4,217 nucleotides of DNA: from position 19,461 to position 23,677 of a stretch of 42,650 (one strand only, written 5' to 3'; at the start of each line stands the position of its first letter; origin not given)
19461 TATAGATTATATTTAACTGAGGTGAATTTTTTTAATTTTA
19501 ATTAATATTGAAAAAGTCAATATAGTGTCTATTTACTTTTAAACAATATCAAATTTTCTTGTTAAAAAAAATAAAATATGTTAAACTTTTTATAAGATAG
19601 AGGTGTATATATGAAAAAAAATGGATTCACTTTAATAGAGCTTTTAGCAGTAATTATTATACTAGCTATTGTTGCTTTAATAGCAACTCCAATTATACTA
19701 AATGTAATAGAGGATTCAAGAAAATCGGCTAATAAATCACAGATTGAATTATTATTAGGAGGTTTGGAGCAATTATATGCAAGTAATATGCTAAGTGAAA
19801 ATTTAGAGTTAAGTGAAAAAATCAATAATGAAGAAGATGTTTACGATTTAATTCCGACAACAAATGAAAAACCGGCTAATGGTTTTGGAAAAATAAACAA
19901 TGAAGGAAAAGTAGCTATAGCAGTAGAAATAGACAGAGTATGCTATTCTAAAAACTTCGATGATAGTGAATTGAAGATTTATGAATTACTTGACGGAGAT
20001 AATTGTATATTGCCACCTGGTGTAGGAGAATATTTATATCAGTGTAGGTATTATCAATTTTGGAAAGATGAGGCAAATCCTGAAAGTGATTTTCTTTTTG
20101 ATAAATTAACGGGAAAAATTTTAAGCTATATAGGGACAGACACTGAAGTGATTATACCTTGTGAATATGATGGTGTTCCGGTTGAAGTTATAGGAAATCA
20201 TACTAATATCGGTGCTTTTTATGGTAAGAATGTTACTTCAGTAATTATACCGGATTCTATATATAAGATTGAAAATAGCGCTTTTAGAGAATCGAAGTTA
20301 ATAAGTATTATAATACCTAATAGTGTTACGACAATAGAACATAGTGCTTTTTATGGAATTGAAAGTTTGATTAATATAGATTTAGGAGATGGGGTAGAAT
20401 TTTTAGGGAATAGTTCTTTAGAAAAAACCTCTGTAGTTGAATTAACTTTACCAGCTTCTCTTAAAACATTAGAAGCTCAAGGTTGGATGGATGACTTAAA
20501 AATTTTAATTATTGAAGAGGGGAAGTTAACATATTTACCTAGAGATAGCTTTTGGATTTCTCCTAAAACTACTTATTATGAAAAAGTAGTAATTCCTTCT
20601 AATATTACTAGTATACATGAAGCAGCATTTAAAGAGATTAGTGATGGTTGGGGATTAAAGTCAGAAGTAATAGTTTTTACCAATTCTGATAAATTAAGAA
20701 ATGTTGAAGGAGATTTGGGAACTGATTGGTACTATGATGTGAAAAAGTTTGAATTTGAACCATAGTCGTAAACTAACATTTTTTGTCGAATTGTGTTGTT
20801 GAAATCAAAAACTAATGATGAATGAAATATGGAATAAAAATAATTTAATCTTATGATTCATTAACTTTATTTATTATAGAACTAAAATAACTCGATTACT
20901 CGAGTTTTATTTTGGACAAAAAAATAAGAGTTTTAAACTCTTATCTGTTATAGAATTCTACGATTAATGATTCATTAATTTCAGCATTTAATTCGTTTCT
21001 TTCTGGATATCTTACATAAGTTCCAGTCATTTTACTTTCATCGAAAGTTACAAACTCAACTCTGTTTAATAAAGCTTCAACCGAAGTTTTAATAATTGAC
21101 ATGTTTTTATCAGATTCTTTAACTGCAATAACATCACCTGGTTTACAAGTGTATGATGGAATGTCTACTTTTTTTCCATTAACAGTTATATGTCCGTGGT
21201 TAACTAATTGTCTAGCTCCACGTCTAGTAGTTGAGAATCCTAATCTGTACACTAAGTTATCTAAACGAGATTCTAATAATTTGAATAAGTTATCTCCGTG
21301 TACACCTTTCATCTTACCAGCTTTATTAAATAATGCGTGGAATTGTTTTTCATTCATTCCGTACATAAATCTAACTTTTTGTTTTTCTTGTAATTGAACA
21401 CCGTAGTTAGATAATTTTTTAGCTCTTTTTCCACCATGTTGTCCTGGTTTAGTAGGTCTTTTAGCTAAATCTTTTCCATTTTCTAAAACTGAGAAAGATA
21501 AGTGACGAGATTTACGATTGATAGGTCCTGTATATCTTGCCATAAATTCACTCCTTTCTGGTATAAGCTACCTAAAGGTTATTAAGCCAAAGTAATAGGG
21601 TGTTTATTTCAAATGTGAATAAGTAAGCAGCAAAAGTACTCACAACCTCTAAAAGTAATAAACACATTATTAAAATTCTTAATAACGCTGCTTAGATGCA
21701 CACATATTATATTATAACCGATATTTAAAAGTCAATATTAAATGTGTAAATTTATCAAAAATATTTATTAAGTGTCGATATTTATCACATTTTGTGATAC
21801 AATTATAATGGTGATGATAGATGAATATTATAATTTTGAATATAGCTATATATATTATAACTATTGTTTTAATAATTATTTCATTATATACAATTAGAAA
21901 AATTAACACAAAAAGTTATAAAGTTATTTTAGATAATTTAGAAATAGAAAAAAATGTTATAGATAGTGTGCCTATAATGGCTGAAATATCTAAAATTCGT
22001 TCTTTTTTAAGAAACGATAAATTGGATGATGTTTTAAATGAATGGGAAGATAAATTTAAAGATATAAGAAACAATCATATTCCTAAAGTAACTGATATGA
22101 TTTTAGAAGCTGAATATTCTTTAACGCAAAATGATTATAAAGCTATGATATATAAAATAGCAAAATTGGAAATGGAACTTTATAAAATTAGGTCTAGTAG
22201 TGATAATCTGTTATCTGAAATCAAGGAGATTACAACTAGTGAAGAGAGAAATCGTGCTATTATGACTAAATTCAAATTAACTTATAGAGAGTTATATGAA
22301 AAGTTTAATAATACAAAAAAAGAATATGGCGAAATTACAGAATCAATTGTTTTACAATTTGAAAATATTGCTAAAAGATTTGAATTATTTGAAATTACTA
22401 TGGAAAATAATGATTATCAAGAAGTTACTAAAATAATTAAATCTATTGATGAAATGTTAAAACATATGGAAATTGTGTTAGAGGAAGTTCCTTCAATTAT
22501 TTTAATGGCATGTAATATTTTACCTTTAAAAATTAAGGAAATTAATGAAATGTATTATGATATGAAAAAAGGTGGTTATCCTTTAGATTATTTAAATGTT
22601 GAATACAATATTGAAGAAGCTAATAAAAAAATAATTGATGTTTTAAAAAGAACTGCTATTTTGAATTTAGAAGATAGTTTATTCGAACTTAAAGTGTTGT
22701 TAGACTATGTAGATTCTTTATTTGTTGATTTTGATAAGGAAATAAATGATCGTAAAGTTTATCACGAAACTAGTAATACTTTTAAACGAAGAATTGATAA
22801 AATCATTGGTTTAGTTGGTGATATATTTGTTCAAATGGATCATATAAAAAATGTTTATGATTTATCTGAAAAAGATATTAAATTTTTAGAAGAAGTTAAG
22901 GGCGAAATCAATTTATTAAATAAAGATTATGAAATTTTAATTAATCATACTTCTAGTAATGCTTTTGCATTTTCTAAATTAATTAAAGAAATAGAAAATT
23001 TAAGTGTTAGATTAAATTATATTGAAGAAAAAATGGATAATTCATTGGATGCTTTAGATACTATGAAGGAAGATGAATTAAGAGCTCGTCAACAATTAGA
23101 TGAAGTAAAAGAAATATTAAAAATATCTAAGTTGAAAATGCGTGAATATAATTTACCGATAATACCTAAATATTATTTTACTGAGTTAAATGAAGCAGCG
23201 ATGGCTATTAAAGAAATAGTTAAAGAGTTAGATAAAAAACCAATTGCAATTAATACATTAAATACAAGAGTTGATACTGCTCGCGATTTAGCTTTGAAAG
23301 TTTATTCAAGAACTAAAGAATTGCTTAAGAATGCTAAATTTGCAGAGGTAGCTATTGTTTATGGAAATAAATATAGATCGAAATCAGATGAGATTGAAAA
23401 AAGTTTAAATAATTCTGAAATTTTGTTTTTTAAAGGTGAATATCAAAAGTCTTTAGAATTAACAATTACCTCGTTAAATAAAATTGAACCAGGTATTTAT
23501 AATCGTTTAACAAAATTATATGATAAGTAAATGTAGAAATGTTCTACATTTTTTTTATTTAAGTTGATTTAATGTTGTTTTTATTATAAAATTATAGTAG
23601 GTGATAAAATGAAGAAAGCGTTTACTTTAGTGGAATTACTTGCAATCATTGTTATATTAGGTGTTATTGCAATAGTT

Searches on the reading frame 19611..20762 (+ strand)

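Call 59: search_protein_families(library=pfam, proteins=[window:19611-20762:+], max_evalue=0.00001)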
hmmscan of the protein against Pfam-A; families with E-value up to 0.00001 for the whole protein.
window:19611-20762:+ (384 aa): 2 families
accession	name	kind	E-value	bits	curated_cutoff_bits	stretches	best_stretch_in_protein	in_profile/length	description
PF13306.12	LRR_5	-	2.8e-21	76.2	27.7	1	201-290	6-96/127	BspA type Leucine rich repeat region (6 copies)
PF07963.17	N_methyl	-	2e-07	30.7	21.2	1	2-25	3-26/27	Prokaryotic N-terminal methylation motif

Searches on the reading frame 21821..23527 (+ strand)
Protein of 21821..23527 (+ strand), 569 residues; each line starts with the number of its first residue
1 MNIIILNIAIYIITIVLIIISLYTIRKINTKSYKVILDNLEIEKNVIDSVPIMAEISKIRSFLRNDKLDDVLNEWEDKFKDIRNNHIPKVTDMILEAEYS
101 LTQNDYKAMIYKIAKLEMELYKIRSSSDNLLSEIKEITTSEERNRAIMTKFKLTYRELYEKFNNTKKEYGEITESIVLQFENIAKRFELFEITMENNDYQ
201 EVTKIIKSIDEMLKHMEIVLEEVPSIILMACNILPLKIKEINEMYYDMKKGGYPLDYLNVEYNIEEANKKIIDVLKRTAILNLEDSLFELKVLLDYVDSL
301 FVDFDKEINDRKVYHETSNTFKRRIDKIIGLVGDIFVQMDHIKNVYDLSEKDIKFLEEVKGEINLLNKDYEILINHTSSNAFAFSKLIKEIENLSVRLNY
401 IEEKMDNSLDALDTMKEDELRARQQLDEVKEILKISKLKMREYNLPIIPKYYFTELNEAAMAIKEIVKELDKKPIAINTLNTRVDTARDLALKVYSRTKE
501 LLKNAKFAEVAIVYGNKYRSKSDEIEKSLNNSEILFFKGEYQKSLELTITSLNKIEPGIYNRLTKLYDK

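Call 60: search_protein_families(library=pfam, proteins=[window:21821-23527:+], max_evalue=0.00001)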
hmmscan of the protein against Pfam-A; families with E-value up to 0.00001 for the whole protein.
window:21821-23527:+ (569 aa): 1 family
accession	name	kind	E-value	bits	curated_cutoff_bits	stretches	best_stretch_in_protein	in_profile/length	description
PF06160.17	EzrA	-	2.4e-95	320.4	39.6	1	11-567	1-557/557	Septation ring formation regulator, EzrA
